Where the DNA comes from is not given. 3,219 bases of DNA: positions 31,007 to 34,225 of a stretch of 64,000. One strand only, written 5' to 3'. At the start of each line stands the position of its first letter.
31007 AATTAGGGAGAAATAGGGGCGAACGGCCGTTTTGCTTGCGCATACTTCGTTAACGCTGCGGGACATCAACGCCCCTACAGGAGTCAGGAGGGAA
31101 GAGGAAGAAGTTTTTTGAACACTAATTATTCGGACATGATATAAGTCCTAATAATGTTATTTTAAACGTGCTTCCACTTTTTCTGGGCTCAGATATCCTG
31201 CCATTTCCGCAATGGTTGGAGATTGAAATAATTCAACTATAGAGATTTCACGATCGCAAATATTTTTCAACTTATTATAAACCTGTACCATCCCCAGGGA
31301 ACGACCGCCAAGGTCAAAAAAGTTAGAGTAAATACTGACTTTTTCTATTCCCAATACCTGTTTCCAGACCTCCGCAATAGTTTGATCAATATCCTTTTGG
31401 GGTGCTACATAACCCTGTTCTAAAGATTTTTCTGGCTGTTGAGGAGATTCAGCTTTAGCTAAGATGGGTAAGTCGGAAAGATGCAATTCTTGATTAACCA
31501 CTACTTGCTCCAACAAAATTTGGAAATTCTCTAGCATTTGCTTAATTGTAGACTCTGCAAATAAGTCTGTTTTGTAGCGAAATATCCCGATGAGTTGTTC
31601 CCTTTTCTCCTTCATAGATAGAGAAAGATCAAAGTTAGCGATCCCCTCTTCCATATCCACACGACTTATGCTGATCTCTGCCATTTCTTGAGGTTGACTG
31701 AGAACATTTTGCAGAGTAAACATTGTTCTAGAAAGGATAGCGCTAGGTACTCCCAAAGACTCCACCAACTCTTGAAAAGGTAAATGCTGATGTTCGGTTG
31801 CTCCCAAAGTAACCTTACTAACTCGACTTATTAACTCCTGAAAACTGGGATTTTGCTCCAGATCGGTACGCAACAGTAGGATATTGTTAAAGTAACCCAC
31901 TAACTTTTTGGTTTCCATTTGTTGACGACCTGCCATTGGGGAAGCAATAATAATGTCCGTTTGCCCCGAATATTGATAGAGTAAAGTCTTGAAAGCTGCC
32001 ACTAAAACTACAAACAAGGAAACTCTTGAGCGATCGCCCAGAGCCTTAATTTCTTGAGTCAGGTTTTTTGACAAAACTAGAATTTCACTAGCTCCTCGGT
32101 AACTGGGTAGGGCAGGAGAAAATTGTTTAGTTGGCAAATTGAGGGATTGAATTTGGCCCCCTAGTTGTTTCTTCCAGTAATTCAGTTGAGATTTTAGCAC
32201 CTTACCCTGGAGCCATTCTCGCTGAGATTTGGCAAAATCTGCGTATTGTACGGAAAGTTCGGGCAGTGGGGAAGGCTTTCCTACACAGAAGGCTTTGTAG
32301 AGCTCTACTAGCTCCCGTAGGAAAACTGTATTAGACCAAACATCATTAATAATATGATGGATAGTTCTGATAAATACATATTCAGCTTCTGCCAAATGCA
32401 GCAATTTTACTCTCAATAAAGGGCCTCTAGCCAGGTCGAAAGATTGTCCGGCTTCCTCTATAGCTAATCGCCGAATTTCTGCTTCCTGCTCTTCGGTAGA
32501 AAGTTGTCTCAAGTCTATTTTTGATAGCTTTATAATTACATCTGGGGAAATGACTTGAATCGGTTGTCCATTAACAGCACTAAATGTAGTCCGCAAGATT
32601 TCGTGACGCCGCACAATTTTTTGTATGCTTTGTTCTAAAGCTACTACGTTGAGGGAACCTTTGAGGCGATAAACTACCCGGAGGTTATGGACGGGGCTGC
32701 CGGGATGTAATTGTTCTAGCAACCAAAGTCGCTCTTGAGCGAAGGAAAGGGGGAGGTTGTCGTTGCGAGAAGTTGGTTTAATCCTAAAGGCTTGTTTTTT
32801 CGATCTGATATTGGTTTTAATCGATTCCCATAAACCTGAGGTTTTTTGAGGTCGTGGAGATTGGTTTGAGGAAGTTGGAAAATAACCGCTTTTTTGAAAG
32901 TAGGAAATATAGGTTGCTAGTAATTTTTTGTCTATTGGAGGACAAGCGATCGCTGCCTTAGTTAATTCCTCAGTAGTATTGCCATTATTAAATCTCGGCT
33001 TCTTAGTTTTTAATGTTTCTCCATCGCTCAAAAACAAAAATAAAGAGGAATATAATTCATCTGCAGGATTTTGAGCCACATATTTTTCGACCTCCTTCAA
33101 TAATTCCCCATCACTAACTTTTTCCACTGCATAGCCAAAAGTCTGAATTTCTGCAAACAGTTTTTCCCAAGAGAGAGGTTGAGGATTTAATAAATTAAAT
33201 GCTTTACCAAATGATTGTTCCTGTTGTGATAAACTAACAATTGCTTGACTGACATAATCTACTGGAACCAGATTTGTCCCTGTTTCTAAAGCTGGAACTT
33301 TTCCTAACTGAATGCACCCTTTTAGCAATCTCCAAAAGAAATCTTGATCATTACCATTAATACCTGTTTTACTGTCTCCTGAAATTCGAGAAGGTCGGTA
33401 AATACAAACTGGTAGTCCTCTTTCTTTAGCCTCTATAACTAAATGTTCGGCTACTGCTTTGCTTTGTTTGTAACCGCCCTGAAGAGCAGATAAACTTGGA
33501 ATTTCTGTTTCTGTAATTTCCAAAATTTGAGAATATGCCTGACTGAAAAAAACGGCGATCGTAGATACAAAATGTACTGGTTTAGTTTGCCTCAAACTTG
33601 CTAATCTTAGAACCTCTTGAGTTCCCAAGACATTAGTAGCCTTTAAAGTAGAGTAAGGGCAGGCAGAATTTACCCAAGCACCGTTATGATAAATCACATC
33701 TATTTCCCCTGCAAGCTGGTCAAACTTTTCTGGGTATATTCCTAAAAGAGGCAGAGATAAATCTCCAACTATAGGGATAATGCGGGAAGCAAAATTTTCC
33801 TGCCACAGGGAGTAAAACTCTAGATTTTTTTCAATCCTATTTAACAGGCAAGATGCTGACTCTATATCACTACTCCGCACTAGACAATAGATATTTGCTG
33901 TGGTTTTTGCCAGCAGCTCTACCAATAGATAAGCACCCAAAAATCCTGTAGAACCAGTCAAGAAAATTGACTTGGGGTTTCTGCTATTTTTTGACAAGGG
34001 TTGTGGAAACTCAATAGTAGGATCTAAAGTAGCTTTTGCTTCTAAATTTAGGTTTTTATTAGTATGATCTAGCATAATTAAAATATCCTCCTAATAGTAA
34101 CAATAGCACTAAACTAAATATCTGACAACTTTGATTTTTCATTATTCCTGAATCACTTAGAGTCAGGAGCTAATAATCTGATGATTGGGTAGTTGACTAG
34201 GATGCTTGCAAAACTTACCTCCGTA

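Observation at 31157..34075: NRPS with inverted R-C-T architecture and no adenylation domain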

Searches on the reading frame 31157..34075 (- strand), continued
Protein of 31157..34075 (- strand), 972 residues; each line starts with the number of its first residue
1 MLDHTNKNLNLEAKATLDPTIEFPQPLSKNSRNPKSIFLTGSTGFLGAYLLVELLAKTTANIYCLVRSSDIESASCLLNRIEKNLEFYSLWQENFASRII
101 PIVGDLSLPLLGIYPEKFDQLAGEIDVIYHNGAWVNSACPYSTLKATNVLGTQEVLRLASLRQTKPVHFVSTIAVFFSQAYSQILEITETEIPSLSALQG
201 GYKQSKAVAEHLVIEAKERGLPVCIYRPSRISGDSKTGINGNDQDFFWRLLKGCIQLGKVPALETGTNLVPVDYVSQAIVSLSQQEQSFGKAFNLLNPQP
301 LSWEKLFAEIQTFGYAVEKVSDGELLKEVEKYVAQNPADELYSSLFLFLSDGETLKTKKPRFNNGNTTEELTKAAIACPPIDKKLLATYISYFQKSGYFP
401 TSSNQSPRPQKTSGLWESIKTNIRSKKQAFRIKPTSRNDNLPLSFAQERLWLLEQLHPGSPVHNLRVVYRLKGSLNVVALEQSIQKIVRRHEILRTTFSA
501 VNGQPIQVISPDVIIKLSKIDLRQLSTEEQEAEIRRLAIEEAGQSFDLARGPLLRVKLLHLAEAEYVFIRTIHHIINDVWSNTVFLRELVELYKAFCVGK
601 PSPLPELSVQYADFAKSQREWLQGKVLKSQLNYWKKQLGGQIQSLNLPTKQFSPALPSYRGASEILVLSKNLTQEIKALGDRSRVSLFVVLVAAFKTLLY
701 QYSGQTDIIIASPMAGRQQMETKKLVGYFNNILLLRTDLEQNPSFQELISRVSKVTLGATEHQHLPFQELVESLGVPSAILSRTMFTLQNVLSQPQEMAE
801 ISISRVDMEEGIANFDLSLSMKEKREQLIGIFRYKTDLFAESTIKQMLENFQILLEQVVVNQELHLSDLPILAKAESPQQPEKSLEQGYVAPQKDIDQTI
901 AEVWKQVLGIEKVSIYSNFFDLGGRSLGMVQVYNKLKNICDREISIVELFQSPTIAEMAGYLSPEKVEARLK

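Call 73: search_protein_families(library=pfam, proteins=[L018:408-980:+, L018:1035-2060:+, L018:2126-2818:+, L018:2766-7271:+, L018:7268-8632:+, L018:8922-9959:+, L018:9977-11179:+, L018:11235-13247:+, L018:13574-15595:+, L018:16193-17881:+], max_evalue=0.0001)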
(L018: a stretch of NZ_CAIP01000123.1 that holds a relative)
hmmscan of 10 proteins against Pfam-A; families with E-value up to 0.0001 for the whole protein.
L018:408-980:+ (190 aa): 1 family
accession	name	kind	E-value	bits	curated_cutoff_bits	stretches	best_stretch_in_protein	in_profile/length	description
PF01947.21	Rv2949c-like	-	3e-20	73.2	22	1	37-185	1-142/149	Chorismate pyruvate-lyase Rv2949c-like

L018:1035-2060:+ (341 aa): 2 families
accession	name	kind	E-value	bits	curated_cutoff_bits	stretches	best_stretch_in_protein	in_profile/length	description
PF00891.24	Methyltransf_2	-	9.8e-39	133.3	22.3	1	117-322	1-210/210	O-methyltransferase domain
PF08100.18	Dimerisation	-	3.6e-16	59.2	25.6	1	16-94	7-90/93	O-methyltransferase dimerisation domain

L018:2126-2818:+ (230 aa): 1 family
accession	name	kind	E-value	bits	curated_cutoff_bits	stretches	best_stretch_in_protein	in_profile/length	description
PF01255.24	Prenyltransf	-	7.8e-64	215.6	27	1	16-229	1-219/219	Putative undecaprenyl diphosphate synthase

L018:2766-7271:+ (1501 aa): 10 families
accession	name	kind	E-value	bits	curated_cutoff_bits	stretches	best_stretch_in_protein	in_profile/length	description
PF00501.34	AMP-binding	-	7.8e-85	285.4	29.9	1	46-412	1-384/384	AMP-binding enzyme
PF00668.25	Condensation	-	8.9e-69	232.8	30.6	1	1075-1499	4-434/456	Condensation domain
PF08242.18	Methyltransf_12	-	2.9e-16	60.4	30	1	582-681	1-98/98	Methyltransferase domain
PF00550.31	PP-binding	-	5.9e-15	55.7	20.8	1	989-1052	2-67/67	Phosphopantetheine attachment site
PF13847.12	Methyltransf_31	-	1.5e-13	51.1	27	1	579-698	5-124/145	Methyltransferase domain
PF13649.12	Methyltransf_25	-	4.9e-12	46.8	27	1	581-679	1-97/97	Methyltransferase domain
PF08241.18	Methyltransf_11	-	2.3e-11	44.6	21.2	1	582-682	1-94/95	Methyltransferase domain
PF13193.12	AMP-binding_C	-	3.5e-10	41.1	24.5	0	469-513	1-44/76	AMP-binding enzyme C-terminal domain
PF13489.12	Methyltransf_23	-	1.5e-09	38.3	27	1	576-687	21-120/164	Methyltransferase domain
PF05401.17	NodS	-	4.3e-05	23.9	24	1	579-688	45-149/201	Nodulation protein S (NodS)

L018:7268-8632:+ (454 aa): 1 family
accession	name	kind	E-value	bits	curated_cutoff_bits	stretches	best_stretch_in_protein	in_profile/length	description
PF00202.27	Aminotran_3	-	4.1e-91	306.1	30.5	1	15-439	7-401/403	Aminotransferase class-III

L018:8922-9959:+ (345 aa): 2 families
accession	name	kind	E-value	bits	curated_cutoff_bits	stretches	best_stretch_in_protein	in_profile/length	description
PF00891.24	Methyltransf_2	-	5.3e-42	144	22.3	1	117-322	1-210/210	O-methyltransferase domain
PF08100.18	Dimerisation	-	1.7e-17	63.5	25.6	1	18-94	9-90/93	O-methyltransferase dimerisation domain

L018:9977-11179:+ (400 aa): 5 families
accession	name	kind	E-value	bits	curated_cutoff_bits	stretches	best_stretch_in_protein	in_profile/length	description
PF07993.18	NAD_binding_4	-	1.4e-65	221.5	20.1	1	38-276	1-258/258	Male sterility protein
PF01370.27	Epimerase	-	1.5e-12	47.9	20.9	1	36-249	1-191/240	NAD dependent epimerase/dehydratase family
PF01073.25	3Beta_HSD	-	4.4e-09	36.2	22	1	38-256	2-209/280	3-beta hydroxysteroid dehydrogenase/isomerase family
PF02719.21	Polysacc_synt_2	-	9.2e-06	25.5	20.2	1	36-168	1-128/293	Polysaccharide biosynthesis protein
PF16363.11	GDP_Man_Dehyd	-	1.3e-05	25.2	27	1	38-222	2-177/332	GDP-mannose 4,6 dehydratase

L018:11235-13247:+ (670 aa): 5 families
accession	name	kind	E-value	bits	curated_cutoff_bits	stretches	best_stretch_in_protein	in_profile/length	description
PF06472.20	ABC_membrane_2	-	2.2e-36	126.1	24.4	1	45-266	12-234/269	ABC transporter transmembrane region 2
PF00005.33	ABC_tran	-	5.4e-20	72.8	25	1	389-526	2-137/137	ABC transporter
PF00664.28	ABC_membrane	-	1.4e-13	51.6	28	1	50-309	1-260/274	ABC transporter transmembrane region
PF02463.25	SMC_N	-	6e-08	32.8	40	1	461-561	115-206/220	RecF/RecN/SMC N terminal domain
PF13191.12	AAA_16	-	8.2e-05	23.6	32.6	0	397-526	24-143/167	AAA ATPase domain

L018:13574-15595:+ (673 aa): 2 families
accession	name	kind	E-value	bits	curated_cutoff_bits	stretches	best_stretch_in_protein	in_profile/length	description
PF09994.14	T6SS_Tle1-like_cat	-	1.1e-73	248.5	27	1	314-586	1-287/287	T6SS, Phospholipase effector Tle1-like, catalytic domain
PF13385.13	Laminin_G_3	-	9.1e-18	65.3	27.6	1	12-170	2-151/151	Concanavalin A-like lectin/glucanases superfamily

L018:16193-17881:+ (562 aa): 1 family
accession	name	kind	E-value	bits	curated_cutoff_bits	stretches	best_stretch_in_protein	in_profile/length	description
PF05419.17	GUN4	-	4e-37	127.9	29.2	1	382-508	2-124/141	GUN4-like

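Call 85: find_related_loci(query=L018:408-980:+, collection=metagenome_contigs, flank=10000)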
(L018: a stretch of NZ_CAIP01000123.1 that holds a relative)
Query L018:408-980:+ (190 aa) in metagenome_contigs; peptide patterns used: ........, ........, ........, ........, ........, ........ (x = any residue, [..] = any of these).
600 stretches matched a pattern (row limit reached: there are more); 3 encode a relative of the query (tblastn E <= 1e-3); 3 distinct loci.
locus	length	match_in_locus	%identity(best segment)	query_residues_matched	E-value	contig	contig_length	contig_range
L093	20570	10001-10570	96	1-190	7e-118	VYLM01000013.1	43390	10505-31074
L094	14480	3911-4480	95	1-190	8e-117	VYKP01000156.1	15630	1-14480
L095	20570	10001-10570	98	1-190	2e-121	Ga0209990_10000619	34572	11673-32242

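Call 94: search_protein_families(library=pfam, proteins=[L014:8777-13777:-, L014:3811-5682:-, L014:1378-2415:+, L042:171-1466:+, L042:2322-4487:+, L042:4492-6024:+, L042:6048-7835:+, L042:7938-10001:+, L042:11218-12981:+, L042:13119-14945:+], max_evalue=0.00001)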
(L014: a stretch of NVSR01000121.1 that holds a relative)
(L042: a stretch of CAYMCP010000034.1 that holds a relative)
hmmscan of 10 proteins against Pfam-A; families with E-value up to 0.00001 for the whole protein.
L014:8777-13777:- (1666 aa): 8 families
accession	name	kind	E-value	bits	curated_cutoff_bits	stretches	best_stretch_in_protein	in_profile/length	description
PF00668.25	Condensation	-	5.3e-84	283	30.6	1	1225-1665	3-445/456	Condensation domain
PF08659.16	KR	-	2.1e-49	168.3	22.6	1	819-997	1-179/180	KR domain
PF14765.12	PS-DH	-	2.5e-32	112.1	23.7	1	404-561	3-162/166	Polyketide synthase dehydratase N-terminal domain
PF00698.26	Acyl_transf_1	-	6.6e-27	95.3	32.7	1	1-217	92-309/319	Acyl transferase domain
PF21089.3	PKS_DH_N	-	4.7e-21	75.1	27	1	271-375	1-101/103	Polyketide synthase dehydratase domain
PF00106.31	adh_short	-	7.2e-14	52.2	26.6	1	822-976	4-159/195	short chain dehydrogenase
PF00550.31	PP-binding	-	5.6e-10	39.8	20.8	1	1121-1187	2-67/67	Phosphopantetheine attachment site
PF13561.12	adh_short_C2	-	7.1e-09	36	27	1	842-965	19-142/236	Enoyl-(Acyl carrier protein) reductase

L014:3811-5682:- (623 aa): 2 families
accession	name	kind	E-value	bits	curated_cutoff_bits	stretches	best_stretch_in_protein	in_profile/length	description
PF13469.12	Sulfotransfer_3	-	1.9e-22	81.1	27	1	339-567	1-216/216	Sulfotransferase family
PF05118.21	Asp_Arg_Hydrox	-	2.5e-06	27.8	22.6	1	66-171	50-157/157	Aspartyl/Asparaginyl beta-hydroxylase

L014:1378-2415:+ (345 aa): 0 families

L042:171-1466:+ (431 aa): 3 families
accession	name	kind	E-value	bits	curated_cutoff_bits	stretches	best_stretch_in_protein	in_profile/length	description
PF13393.11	tRNA-synt_His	-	2.9e-43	148.7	25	1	13-319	1-308/308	Histidyl-tRNA synthetase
PF00587.30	tRNA-synt_2b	-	1.4e-21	77.8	29.3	1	81-323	6-175/179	tRNA synthetase class II core domain (G, H, P, S and T)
PF03129.25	HGTP_anticodon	-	7.3e-09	36.1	21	1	336-428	1-93/94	Anticodon binding domain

L042:2322-4487:+ (721 aa): 4 families
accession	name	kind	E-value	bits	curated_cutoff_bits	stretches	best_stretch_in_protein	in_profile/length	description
PF02518.31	HATPase_c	-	1.2e-22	80.9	26.4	1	605-712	5-109/111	Histidine kinase-, DNA gyrase B-, and HSP90-like ATPase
PF02743.24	dCache_1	-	2.8e-17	63.5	45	1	148-336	87-239/240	Cache domain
PF00672.30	HAMP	-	7.5e-16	58.6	25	1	372-422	2-52/53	HAMP domain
PF22673.2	MCP-like_PDC_1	-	3.4e-08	34.4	27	1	146-229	31-112/113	Methyl-accepting chemotaxis protein-like, first PDC sensor domain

L042:4492-6024:+ (510 aa): 3 families
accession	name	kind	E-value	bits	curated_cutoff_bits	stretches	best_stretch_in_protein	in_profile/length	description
PF13487.12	HD_5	-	6.9e-36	124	27.2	1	338-495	10-170/170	HD domain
PF11849.14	DUF3369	-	1.2e-31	110.7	27.2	1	149-318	2-166/168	Domain of unknown function (DUF3369)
PF01966.28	HD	-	1.4e-17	64.5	22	1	343-463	2-115/116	HD domain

L042:6048-7835:+ (595 aa): 4 families
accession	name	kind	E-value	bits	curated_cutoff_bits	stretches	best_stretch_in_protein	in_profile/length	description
PF11849.14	DUF3369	-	2.3e-28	100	27.2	1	154-324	2-166/168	Domain of unknown function (DUF3369)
PF02518.31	HATPase_c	-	8.3e-27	94.3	26.4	1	468-586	2-109/111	Histidine kinase-, DNA gyrase B-, and HSP90-like ATPase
PF00512.31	HisKA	-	2.3e-15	56.8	26.9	1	353-420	1-65/66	His Kinase A (phospho-acceptor) domain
PF13185.12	GAF_2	-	8.8e-06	26.4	28.6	0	189-318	4-136/136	GAF domain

L042:7938-10001:+ (687 aa): 2 families
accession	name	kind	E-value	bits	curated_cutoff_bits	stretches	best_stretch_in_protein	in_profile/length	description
PF13469.12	Sulfotransfer_3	-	4.3e-27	96.2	27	1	405-634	1-216/216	Sulfotransferase family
PF00685.33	Sulfotransfer_1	-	2.3e-09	37.5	22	1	404-649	2-200/255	Sulfotransferase domain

L042:11218-12981:+ (587 aa): 7 families
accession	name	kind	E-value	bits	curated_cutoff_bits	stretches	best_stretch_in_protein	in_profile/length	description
PF08275.17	DNAG_N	-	4.1e-42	143.7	26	1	123-243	1-127/128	DNA primase catalytic core, N-terminal domain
PF01807.25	Zn_ribbon_DnaG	-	6.8e-38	128.9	24.9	1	6-101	2-97/98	CHC2 zinc finger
PF08278.16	DnaG_DnaB_bind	-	8.5e-21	75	29.1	1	454-576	3-124/124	DNA primase DnaG DnaB-binding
PF13155.12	Toprim_2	-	1.7e-18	67.2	22.1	1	253-341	1-88/88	Toprim-like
PF13662.12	Toprim_4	-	2.1e-18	66.8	25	1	252-316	3-74/85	Toprim domain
PF01751.28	Toprim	-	8.2e-15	55.2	23.1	1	252-328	2-93/96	Toprim domain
PF13362.12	Toprim_3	-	9.9e-07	29.6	27.2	1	252-346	2-94/95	Toprim domain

L042:13119-14945:+ (608 aa): 6 families
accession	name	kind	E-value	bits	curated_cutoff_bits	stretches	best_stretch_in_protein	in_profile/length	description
PF04546.19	Sigma70_ner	-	2.4e-44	152.3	29.7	1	141-344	2-210/210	Sigma-70, non-essential region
PF04539.22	Sigma70_r3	-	8.8e-30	103.1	25.3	1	454-530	1-77/78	Sigma-70 region 3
PF03979.19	Sigma70_r1_1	-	3.2e-29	101.1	22.5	1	4-82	1-81/81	Sigma-70 factor, region 1.1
PF04542.20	Sigma70_r2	-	6.9e-24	83.9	24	1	375-445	1-71/71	Sigma-70 region 2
PF04545.22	Sigma70_r4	-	6.3e-21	74.1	24.1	1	544-596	2-50/50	Sigma-70, region 4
PF00140.25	Sigma70_r1_2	-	7.3e-13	48.7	22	1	99-130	1-32/34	Sigma-70 factor, region 1.2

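Call 97: fold_search(model_id=the predicted structure, library=pdb)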
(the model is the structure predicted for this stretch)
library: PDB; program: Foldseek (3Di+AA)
matches with E <= 10: 1717; with E <= 0.001: 928
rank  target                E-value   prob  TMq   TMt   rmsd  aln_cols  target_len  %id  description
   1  5u89_A                3.4e-36  1.00  0.44  0.41  20.2      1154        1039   20  Crystal structure of a cross-module fragment from the dimodular NRPS DhbF (released 2017-05-10)
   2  4u7w_B                5.6e-36  1.00  0.39  0.93   2.2       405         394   41  The crystal structure of the terminal R domain from the myxalamid PKS-NRPS biosynthetic pathway (released 2015-08-12)
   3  4w4t_A                5.9e-36  1.00  0.38  0.93   2.1       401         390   41  The crystal structure of the terminal R domain from the myxalamid PKS-NRPS biosynthetic pathway (released 2015-08-12)
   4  4w4t_B                1.9e-35  1.00  0.38  0.93   2.1       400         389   41  The crystal structure of the terminal R domain from the myxalamid PKS-NRPS biosynthetic pathway (released 2015-08-12)
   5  4u7w_A                6.0e-35  1.00  0.39  0.94   2.1       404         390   41  The crystal structure of the terminal R domain from the myxalamid PKS-NRPS biosynthetic pathway (released 2015-08-12)
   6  6p1j_A                1.6e-33  1.00  0.41  0.41   3.5       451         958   34  The structure of condensation and adenylation domains of teixobactin-producing nonribosomal peptide synthetase Txo2 se (released 2019-05-29)
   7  2jgp                  3.6e-33  1.00  0.42  0.76   3.2       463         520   32  Structure of the TycC5-6 PCP-C bidomain of the tyrocidine synthetase TycC (released 2007-10-30)
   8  6p1j_B                8.7e-33  1.00  0.41  0.41  13.9       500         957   32  The structure of condensation and adenylation domains of teixobactin-producing nonribosomal peptide synthetase Txo2 se (released 2019-05-29)
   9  6oyf                  8.9e-32  1.00  0.38  0.43  12.3       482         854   32  The structure of condensation and adenylation domains of teixobactin-producing nonribosomal peptide synthetase Txo1 seri (released 2019-05-29)
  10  7kvw_A                2.2e-31  1.00  0.42  0.77   5.6       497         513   26  Non-ribosomal didomain (holo-PCP-C) acceptor bound state (released 2021-03-24)
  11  8fx7_A                2.2e-31  1.00  0.42  0.77   6.2       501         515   25  Non-ribosomal PCP-C didomain (ester stabilised leucine) acceptor bound state (released 2023-06-21)
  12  8fx7_B                3.0e-31  1.00  0.42  0.76   6.3       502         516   25  Non-ribosomal PCP-C didomain (ester stabilised leucine) acceptor bound state (released 2023-06-21)
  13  7kvw_B                4.8e-31  1.00  0.42  0.77   5.7       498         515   26  Non-ribosomal didomain (holo-PCP-C) acceptor bound state (released 2021-03-24)
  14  8v1x_A                5.0e-31  1.00  0.37  0.89   3.2       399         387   35  Crystal structure of polyketide synthase (PKS) thioreductase domain from Streptomyces coelicolor (released 2024-11-27)
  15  8z0q_C                1.1e-30  1.00  0.41  0.88   3.2       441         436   31  Cryo-EM structure of dimer HtmB2-CT (released 2025-03-19)
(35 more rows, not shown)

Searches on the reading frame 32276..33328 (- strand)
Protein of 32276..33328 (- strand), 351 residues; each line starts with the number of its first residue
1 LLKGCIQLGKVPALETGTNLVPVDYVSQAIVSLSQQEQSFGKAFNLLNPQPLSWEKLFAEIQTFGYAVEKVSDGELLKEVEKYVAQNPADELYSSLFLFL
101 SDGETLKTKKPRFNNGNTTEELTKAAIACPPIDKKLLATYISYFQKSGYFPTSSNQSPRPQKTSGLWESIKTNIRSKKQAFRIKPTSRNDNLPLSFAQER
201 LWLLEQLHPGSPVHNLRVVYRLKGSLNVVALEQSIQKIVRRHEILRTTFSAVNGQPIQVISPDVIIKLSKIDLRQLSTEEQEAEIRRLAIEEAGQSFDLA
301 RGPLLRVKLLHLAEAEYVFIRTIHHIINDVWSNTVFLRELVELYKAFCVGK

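Call 42: search_protein_representatives(protein=window:32276-33328:-)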
Query: 351 residues. Proteins with E-value up to 0.001 (for the whole library): 92437; up to 1e-10: 64408; up to 1e-30: 20549. The best 150 are listed.
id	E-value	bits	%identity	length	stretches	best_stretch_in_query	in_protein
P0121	3.0e-265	894.2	43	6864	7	179-350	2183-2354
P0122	2.2e-247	835.4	45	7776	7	189-347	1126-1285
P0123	9.9e-240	810.3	44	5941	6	183-351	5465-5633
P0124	1.5e-236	799.9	42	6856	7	166-350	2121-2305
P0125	5.5e-236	798.0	43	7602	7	190-346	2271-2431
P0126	3.3e-229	775.7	45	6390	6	188-349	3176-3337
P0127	3.5e-227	769.1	44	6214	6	186-345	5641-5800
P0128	2.6e-226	766.2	41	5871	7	177-348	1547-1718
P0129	6.5e-224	758.3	43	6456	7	186-350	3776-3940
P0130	1.2e-221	750.9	42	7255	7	179-348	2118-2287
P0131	3.2e-219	742.9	42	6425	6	183-347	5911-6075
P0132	4.0e-219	742.6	48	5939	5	176-349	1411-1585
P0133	1.1e-218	741.1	44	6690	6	185-350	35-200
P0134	1.9e-217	737.0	47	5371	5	183-350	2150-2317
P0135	2.5e-216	733.4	42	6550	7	187-349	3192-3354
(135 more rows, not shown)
